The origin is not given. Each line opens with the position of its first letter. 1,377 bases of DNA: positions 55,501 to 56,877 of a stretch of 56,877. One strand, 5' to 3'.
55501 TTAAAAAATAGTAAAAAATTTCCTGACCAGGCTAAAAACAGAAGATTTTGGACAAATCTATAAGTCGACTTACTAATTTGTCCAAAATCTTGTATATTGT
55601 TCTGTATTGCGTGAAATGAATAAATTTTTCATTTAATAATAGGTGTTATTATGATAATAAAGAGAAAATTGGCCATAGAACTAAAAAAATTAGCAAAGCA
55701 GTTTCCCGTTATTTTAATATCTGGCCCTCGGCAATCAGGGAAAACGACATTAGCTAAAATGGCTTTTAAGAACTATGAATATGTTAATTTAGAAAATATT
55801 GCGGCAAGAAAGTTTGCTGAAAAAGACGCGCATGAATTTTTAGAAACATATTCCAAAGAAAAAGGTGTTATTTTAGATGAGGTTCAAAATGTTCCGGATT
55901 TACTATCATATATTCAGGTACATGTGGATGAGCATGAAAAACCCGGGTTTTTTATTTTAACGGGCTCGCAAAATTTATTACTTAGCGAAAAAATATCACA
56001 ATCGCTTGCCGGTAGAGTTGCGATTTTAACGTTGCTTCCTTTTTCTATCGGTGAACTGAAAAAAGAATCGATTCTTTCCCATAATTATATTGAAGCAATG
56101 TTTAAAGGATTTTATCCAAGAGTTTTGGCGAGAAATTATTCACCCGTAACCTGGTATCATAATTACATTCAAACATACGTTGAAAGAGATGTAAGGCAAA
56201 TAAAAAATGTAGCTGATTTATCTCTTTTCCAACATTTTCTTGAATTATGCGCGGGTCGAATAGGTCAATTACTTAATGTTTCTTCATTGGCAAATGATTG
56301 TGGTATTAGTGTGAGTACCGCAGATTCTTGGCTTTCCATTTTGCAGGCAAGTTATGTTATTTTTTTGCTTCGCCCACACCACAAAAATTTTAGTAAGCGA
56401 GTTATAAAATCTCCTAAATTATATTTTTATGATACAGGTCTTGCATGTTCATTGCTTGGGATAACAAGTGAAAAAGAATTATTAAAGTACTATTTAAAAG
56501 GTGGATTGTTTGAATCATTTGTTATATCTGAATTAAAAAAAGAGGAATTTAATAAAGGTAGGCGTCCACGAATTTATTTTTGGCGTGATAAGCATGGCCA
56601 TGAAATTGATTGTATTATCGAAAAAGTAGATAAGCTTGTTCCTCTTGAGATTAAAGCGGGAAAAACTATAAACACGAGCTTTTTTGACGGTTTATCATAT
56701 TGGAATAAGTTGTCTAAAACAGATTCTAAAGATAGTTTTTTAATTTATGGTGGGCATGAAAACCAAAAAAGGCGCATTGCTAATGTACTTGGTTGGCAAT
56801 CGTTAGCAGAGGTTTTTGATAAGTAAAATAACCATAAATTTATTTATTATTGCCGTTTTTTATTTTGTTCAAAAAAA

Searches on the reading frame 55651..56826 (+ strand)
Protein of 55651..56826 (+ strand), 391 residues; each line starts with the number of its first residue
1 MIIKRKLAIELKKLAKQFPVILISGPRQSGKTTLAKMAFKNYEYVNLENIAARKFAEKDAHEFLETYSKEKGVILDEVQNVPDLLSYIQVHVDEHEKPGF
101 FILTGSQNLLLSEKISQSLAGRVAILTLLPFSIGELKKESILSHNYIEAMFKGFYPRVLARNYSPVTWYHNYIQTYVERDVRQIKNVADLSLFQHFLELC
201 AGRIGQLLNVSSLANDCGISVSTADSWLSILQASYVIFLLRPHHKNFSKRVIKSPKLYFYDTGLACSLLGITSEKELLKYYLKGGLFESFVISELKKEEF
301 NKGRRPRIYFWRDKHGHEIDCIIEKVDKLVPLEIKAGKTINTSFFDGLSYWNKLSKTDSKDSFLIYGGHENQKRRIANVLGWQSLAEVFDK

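Call 74: search_protein_families(library=pfam, proteins=[window:55651-56826:+], max_evalue=0.00001)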
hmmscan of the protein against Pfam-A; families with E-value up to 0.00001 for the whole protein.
window:55651-56826:+ (391 aa): 2 families
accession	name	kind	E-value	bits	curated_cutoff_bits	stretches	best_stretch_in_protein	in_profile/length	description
PF13635.12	DUF4143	-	2.6e-51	174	28.1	1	178-337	1-160/160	Domain of unknown function (DUF4143)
PF13173.12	AAA_14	-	6.5e-31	107.5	27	1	18-136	2-128/129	AAA domain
